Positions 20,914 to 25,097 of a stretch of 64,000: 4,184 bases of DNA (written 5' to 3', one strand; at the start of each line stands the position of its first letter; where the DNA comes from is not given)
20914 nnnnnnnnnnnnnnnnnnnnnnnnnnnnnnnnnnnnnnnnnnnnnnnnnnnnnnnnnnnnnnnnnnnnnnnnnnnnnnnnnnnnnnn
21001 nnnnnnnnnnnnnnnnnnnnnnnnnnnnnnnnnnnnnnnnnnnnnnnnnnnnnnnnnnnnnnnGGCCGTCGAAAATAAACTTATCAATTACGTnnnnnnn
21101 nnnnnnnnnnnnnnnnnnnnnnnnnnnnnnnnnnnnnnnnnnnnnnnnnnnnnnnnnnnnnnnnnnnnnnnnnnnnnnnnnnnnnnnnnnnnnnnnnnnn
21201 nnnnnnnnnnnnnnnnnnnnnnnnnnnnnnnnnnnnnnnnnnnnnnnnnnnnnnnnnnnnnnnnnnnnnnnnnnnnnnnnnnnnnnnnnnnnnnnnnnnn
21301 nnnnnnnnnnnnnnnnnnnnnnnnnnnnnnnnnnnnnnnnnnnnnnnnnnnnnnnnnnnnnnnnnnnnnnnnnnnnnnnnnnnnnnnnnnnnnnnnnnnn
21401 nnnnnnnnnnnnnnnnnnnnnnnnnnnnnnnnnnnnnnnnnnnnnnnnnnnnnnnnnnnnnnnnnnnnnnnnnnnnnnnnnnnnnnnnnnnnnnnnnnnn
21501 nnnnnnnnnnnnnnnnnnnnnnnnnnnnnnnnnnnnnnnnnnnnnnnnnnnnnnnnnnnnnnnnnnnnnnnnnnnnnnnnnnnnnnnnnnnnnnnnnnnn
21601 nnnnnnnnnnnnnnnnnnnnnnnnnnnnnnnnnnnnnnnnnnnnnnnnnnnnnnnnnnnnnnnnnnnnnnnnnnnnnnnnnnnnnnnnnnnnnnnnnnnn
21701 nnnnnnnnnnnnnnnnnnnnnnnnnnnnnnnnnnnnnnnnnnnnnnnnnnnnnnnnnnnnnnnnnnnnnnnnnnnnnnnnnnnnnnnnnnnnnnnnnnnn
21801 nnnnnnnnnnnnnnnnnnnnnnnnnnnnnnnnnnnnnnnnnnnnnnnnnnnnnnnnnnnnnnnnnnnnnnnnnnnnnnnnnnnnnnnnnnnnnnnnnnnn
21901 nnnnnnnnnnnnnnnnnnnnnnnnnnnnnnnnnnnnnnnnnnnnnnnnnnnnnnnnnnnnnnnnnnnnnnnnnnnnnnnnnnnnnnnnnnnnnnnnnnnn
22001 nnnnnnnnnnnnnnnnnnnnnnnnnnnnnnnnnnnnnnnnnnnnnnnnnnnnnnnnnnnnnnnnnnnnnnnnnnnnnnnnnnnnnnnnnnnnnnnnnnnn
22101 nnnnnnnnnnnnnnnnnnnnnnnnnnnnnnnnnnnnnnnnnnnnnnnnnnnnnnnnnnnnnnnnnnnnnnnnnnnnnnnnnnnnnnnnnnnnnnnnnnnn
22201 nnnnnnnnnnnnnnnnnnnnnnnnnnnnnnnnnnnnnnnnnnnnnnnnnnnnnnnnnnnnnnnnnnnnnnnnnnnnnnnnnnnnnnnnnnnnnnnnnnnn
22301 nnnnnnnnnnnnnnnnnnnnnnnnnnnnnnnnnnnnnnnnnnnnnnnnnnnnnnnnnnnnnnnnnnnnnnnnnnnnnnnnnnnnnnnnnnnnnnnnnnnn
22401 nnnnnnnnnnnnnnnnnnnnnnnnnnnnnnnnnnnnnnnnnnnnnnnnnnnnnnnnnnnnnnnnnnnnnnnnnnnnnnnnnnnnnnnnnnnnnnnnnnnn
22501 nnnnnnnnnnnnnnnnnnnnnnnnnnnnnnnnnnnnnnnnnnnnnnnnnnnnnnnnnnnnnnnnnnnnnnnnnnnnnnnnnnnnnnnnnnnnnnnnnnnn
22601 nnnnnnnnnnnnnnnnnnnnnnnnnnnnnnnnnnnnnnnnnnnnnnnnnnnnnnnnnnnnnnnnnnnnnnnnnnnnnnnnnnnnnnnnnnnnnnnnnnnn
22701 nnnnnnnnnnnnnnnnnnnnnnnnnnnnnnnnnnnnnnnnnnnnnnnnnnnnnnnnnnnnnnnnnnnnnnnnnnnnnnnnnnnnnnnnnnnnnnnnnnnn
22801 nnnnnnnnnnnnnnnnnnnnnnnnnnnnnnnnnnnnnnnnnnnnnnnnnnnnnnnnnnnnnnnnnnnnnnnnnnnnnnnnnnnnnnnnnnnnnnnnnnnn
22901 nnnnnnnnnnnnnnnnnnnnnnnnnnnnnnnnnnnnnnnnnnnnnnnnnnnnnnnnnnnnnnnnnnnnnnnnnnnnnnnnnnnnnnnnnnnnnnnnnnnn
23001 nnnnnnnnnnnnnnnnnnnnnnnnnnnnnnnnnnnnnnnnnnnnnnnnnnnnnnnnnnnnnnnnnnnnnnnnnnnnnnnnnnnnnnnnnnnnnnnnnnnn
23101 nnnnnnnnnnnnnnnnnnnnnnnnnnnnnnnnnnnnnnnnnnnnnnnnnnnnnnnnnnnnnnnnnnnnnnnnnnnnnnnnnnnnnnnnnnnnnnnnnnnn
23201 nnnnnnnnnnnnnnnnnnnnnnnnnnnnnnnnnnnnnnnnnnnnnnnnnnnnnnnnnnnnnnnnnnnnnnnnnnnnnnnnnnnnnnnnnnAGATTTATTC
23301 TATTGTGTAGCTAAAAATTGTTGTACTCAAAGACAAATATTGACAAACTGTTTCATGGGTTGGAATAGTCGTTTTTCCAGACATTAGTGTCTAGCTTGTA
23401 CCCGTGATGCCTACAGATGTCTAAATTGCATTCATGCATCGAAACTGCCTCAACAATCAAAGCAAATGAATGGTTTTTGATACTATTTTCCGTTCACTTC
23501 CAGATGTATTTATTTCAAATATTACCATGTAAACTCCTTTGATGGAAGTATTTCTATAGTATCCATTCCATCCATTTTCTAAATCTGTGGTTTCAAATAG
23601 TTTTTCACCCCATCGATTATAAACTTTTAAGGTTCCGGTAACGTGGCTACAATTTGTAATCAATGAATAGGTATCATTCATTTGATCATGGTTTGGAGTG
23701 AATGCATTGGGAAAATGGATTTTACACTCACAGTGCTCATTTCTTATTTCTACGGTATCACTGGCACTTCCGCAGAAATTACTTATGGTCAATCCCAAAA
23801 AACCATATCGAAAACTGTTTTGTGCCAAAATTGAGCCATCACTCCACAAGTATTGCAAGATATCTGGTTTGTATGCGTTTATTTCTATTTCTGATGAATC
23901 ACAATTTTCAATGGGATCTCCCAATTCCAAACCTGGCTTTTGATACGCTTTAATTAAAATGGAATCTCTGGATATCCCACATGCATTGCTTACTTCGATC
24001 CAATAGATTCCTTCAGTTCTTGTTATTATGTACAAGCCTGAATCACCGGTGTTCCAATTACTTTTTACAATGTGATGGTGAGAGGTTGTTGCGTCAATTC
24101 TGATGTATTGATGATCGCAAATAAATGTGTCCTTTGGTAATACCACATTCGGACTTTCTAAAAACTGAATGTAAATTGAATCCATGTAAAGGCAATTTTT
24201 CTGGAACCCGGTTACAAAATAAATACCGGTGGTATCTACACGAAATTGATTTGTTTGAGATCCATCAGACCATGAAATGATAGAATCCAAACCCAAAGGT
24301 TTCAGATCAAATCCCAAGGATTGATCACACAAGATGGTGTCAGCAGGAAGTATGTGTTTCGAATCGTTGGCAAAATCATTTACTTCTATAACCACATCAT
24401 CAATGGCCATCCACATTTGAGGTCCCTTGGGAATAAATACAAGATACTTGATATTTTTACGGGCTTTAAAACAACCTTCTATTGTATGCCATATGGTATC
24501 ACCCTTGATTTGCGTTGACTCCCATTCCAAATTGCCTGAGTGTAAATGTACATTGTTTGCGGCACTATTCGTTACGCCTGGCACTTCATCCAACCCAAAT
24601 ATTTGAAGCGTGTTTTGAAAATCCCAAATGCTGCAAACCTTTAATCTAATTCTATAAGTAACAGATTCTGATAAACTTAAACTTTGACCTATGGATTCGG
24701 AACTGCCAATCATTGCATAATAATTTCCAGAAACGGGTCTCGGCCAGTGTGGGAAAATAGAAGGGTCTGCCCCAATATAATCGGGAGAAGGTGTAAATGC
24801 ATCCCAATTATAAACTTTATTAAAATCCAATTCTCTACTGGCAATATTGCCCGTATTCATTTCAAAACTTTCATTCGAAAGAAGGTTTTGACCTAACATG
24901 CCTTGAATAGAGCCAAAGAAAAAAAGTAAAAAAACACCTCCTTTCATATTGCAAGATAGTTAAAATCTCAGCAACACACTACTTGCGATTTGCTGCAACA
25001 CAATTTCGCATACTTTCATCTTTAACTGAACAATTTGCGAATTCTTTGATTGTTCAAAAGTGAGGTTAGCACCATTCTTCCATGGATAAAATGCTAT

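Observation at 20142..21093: Two near-identical spacers acquired independently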

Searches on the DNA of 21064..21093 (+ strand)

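Call 10: search_dna_similar(query=window:21064-21093:+, collection=phages, mode=distant, max_evalue=10)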
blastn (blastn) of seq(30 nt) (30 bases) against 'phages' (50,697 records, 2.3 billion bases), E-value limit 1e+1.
Records with a match: 432; places in all: 432; records where one place covers at least 80% of the query: 161.
Best place of each record, by identity: >=99% 35; 95-99% 14; 90-95% 252; 80-90% 131.
By first word of the organism name: Lactococcus 336; Escherichia 28; Prevotella 13; Listeria 7; Staphylococcus 6; Klebsiella 5; Streptococcus 5; Campylobacter 5; Acinetobacter 5; Skunavirus 3; and 10 more.
By host as written in the record: Lactococcus lactis 204; Lactococcus lactis subsp. cremoris CA-49 42; - 41; Lactococcus lactis subsp. lactis bv. diacetylactis 13; Prevotella sp. 13; Lactococcus lactis IL1403 11; Lactococcus lactis SMQ-404 8; Escherichia coli 7; and 51 more.
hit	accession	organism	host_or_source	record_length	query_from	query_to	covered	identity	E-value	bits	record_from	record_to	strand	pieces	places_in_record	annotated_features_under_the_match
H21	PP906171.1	Skunavirus sv62601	Lactococcus cremoris 3107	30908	5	28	80%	91.7%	2e-1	36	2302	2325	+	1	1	terminase large subunit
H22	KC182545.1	Lactococcus phage fd13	-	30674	5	28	80%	91.7%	2e-1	36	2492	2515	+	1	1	putative terminase large subunit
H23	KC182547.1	Lactococcus phage jm3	-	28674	5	28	80%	91.7%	2e-1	36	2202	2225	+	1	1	putative terminase large subunit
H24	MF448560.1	Lactococcus phage 51701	Lactococcus lactis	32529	5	28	80%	91.7%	2e-1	36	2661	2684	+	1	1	putative terminase large subunit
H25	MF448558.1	Lactococcus phage 38503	Lactococcus lactis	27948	5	28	80%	91.7%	2e-1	36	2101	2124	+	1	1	large terminase subunit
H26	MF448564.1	Lactococcus phage 62601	Lactococcus lactis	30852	5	28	80%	91.7%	2e-1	36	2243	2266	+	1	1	putative terminase large subunit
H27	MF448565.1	Lactococcus phage 62605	Lactococcus lactis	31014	5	28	80%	91.7%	2e-1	36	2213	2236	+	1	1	putative terminase large subunit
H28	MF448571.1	Lactococcus phage 96403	Lactococcus lactis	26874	5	28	80%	91.7%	2e-1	36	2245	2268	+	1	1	large terminase subunit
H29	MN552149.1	Lactococcus phage P656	Lactococcus lactis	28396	5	28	80%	91.7%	2e-1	36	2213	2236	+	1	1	terminase large subunit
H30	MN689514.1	Lactococcus phage CHPC129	Lactococcus lactis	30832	5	28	80%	91.7%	2e-1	36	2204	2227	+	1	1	hypothetical protein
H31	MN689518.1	Lactococcus phage CHPC362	Lactococcus lactis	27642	5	28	80%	91.7%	2e-1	36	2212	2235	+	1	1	terminase large subunit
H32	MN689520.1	Lactococcus phage CHPC781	Lactococcus lactis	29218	5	28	80%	91.7%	2e-1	36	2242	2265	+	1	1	hypothetical protein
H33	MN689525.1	Lactococcus phage CHPC965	Lactococcus lactis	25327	5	28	80%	91.7%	2e-1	36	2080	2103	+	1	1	terminase large subunit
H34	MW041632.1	Lactococcus phage FB3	Lactococcus lactis subsp. cremoris ...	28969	5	28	80%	91.7%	2e-1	36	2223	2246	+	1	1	terminase large subunit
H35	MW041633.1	Lactococcus phage FB6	Lactococcus lactis subsp. cremoris ...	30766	5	28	80%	91.7%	2e-1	36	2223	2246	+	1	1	terminase large subunit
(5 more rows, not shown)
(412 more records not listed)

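Call 29: get_annotated_region(hit=H21, flank=300)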
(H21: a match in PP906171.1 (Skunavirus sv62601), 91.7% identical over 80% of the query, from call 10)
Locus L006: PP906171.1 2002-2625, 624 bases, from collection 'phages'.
description: Skunavirus sv62601, complete genome.
organism: Skunavirus sv62601 (NCBI taxid 2845175)
taxonomy: Viruses; Duplodnaviria; Heunggongvirae; Uroviricota; Caudoviricetes; Skunavirus
host: Lactococcus cremoris 3107; source: -; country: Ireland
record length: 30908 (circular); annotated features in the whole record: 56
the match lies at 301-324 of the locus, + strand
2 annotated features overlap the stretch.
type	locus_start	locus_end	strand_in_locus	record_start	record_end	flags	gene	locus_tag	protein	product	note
CDS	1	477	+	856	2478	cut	-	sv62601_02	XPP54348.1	terminase large subunit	-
CDS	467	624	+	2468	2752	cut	-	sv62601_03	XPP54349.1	HNH endonuclease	-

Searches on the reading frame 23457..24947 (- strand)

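Call 6: search_protein_families(library=pfam, proteins=[window:23457-24947:-])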
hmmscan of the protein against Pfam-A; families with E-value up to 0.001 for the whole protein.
window:23457-24947:- (496 aa): 1 family
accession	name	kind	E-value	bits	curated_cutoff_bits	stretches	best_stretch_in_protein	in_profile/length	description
PF13585.12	CHU_C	-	1.4e-14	54.4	27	1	410-485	1-78/86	CHU_C Type IX secretion signal domain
